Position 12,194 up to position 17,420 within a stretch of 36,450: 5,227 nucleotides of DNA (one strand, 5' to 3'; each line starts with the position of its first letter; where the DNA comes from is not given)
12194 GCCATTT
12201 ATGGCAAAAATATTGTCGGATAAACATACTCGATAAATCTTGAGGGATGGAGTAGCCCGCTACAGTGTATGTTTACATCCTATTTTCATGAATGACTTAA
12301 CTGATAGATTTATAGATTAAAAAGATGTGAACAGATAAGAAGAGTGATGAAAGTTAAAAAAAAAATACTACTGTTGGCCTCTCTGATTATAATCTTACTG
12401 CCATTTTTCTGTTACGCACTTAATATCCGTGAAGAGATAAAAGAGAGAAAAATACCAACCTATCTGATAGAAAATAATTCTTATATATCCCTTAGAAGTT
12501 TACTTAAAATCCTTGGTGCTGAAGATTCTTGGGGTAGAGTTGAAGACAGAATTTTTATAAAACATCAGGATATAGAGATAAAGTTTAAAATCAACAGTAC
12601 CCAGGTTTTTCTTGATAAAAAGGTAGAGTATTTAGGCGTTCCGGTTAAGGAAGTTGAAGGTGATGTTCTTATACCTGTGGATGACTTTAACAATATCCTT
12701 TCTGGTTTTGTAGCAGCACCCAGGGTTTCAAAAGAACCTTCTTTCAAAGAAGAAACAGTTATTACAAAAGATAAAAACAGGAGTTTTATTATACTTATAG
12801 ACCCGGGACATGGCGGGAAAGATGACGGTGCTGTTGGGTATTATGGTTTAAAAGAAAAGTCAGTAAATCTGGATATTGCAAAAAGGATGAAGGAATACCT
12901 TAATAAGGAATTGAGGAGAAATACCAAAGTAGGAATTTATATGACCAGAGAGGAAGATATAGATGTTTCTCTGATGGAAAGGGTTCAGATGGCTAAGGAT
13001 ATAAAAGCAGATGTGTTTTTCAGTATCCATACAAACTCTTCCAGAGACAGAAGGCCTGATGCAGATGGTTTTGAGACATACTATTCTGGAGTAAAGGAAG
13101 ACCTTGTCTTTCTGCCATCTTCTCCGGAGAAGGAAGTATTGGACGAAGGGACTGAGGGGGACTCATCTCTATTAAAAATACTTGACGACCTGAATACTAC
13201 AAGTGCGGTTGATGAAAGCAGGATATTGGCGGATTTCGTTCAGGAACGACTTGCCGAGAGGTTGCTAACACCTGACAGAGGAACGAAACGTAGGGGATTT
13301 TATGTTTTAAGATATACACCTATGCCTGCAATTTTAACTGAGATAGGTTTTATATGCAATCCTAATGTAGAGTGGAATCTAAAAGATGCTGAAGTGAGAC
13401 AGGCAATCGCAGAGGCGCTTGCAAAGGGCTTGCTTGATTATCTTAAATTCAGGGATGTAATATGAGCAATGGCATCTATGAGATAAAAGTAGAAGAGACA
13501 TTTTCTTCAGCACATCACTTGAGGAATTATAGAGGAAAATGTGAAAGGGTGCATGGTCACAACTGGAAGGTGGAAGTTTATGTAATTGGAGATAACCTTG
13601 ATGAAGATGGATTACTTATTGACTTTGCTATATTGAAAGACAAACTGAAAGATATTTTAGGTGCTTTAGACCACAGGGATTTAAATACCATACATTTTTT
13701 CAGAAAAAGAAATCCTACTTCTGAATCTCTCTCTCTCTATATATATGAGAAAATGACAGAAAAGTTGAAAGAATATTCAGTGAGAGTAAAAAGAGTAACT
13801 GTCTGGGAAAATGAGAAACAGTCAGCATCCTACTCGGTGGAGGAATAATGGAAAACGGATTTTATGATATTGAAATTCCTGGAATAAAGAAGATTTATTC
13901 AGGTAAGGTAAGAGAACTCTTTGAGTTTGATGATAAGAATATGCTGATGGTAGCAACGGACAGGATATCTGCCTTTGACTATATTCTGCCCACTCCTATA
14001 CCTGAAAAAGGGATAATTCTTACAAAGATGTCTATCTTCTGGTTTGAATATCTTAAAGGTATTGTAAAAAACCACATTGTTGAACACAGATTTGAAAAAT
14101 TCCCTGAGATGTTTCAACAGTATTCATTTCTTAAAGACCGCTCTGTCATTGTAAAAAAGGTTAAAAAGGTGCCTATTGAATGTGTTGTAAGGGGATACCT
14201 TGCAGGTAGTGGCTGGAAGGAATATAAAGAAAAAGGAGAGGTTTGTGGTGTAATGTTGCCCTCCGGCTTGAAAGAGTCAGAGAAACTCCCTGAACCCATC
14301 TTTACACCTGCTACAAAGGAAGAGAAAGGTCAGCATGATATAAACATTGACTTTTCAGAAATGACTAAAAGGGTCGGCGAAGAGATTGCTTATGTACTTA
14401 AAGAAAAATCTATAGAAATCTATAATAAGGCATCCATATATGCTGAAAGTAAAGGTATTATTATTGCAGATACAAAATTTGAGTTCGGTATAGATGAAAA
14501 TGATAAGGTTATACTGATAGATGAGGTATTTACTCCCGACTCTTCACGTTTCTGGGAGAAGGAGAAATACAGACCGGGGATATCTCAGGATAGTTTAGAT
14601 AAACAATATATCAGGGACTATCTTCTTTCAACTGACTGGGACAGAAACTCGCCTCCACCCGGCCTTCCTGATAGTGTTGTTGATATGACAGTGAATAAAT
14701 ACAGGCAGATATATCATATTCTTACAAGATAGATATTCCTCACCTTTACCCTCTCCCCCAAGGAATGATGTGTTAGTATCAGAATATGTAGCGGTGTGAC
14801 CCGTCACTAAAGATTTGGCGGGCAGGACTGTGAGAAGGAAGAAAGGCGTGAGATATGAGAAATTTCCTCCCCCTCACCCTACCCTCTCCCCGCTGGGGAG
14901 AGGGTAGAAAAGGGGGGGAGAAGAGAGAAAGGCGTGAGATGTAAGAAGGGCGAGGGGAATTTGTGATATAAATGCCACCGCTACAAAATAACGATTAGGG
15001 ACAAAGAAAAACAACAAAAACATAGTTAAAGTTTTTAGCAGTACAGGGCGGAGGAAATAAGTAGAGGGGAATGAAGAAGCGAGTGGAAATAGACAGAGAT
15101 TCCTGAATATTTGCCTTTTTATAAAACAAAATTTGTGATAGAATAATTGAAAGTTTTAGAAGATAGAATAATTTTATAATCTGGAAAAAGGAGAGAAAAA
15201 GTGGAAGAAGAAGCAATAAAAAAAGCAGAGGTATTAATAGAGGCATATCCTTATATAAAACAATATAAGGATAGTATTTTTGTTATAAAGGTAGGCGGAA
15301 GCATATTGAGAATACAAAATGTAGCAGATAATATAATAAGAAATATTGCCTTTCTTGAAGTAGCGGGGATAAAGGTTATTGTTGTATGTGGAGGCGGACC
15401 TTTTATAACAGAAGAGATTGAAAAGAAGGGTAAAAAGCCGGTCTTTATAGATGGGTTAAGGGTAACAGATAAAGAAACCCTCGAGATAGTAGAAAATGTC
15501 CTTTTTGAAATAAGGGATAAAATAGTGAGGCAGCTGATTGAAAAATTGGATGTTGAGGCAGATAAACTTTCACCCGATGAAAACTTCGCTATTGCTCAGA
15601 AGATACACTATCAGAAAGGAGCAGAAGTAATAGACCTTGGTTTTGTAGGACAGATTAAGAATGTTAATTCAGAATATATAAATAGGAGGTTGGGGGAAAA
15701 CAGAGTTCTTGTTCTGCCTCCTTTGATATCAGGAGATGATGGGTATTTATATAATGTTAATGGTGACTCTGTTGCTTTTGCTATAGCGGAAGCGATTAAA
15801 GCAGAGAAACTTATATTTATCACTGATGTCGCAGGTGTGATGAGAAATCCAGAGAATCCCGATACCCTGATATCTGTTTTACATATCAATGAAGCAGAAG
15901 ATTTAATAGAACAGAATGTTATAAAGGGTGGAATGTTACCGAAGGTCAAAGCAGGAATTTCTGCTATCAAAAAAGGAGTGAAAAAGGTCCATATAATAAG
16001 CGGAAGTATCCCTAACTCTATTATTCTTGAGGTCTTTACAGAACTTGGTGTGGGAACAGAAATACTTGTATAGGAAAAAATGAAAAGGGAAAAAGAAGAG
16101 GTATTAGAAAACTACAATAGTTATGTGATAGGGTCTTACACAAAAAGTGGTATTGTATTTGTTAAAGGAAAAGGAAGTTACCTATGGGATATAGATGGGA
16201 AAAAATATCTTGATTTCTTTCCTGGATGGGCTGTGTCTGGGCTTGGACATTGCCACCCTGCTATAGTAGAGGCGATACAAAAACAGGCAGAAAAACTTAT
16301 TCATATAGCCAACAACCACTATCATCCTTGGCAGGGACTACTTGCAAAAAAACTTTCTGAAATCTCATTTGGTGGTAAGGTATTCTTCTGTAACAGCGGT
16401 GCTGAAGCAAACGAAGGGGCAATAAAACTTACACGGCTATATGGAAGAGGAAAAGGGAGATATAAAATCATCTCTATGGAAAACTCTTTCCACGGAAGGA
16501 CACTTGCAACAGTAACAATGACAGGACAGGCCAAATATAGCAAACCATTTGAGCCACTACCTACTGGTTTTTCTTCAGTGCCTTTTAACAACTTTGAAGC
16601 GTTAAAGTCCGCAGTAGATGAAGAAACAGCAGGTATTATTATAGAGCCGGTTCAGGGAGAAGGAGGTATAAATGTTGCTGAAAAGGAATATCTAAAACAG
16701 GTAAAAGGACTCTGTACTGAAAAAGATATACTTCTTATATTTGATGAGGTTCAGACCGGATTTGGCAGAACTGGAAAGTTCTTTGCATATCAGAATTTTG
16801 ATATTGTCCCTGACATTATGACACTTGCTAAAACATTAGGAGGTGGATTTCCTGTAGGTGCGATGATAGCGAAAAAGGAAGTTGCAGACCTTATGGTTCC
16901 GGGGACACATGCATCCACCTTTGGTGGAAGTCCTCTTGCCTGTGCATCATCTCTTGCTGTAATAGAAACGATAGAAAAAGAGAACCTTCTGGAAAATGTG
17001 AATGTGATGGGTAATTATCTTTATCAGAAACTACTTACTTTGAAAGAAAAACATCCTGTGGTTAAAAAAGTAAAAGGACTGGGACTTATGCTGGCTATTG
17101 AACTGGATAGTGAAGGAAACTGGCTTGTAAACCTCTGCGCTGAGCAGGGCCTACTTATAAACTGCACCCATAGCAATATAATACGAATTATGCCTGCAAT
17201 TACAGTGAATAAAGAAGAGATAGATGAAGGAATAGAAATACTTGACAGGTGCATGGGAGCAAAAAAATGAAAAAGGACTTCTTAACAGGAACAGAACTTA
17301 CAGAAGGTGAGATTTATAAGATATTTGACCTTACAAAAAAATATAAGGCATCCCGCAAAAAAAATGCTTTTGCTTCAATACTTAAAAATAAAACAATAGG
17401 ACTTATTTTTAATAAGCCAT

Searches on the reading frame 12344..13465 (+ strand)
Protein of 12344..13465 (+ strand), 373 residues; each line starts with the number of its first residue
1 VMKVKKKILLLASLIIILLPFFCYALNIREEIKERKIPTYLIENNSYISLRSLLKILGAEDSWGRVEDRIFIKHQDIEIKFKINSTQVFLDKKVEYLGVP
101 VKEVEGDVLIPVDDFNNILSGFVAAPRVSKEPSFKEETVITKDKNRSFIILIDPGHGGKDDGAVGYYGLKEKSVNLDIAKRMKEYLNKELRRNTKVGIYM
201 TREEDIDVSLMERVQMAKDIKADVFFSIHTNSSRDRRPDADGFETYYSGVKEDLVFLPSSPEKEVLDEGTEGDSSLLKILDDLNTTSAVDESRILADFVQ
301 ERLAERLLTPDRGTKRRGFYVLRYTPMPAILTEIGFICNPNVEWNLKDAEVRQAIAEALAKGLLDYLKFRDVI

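Call 11: search_protein_families(library=pfam, proteins=[window:12344-13465:+], max_evalue=0.001)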
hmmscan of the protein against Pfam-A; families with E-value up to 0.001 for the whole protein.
window:12344-13465:+ (373 aa): 2 families
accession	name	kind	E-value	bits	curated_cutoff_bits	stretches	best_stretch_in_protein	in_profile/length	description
PF01520.23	Amidase_3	-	8.7e-48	163.1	27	1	150-363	1-172/174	N-acetylmuramoyl-L-alanine amidase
PF07833.16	Cu_amine_oxidN1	-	2.8e-10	40.6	24.2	1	36-119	10-93/108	Copper amine oxidase N-terminal domain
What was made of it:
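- An Amidase_3 gene lies 2.8 kb downstream of the operon in the window (12344-13465, call 11).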

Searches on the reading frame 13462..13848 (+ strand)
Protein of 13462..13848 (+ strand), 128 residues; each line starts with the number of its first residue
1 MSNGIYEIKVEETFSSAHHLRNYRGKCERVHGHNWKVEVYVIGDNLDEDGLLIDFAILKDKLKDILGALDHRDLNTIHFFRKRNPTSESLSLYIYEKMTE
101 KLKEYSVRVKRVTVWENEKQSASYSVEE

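Call 11: search_protein_families(library=pfam, proteins=[window:13462-13848:+], max_evalue=0.001)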
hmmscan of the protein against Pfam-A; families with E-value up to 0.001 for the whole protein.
window:13462-13848:+ (128 aa): 2 families
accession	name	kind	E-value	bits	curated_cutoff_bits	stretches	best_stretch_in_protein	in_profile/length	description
PF01242.24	PTPS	-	2.2e-41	141.1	22.4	1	7-125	1-119/121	6-pyruvoyl tetrahydropterin synthase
PF24508.1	TXNDC16_N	-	0.00038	21.4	27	0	71-119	17-64/105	TXNDC16 N-terminal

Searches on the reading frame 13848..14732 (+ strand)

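Call 11: search_protein_families(library=pfam, proteins=[window:13848-14732:+], max_evalue=0.001)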
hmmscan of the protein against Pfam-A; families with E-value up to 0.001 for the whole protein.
window:13848-14732:+ (294 aa): 1 family
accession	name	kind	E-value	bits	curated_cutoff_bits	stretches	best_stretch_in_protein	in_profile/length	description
PF01259.24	SAICAR_synt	-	1.2e-77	261.3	20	1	15-268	1-230/233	SAICAR synthetase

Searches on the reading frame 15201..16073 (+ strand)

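Call 11: search_protein_families(library=pfam, proteins=[window:15201-16073:+], max_evalue=0.001)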
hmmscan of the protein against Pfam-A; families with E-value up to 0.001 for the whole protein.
window:15201-16073:+ (290 aa): 1 family
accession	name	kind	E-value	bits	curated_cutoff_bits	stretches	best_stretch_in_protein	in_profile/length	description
PF00696.33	AA_kinase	-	1.3e-42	146.6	24.9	1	26-267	2-234/234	Amino acid kinase family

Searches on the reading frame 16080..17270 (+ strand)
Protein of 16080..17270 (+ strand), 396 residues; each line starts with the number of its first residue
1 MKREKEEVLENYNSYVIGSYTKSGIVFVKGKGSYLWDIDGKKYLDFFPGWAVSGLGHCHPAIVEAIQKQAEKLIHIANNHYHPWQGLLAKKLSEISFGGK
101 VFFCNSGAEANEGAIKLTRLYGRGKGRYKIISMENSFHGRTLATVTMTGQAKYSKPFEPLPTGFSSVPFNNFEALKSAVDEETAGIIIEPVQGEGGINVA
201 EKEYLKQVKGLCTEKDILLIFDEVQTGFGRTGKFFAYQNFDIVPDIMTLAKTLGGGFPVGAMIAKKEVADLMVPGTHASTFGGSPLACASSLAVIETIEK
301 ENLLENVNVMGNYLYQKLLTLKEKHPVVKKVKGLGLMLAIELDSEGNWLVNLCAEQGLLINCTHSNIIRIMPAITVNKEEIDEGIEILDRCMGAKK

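Call 11: search_protein_families(library=pfam, proteins=[window:16080-17270:+], max_evalue=0.001)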
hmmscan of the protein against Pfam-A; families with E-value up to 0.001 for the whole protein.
window:16080-17270:+ (396 aa): 2 families
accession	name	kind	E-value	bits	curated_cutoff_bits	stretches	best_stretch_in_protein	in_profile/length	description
PF00202.27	Aminotran_3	-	7.9e-128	427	30.5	1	25-391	11-402/403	Aminotransferase class-III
PF00155.27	Aminotran_1_2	-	0.00013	21.7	19.7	1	169-386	127-359/361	Aminotransferase class I and II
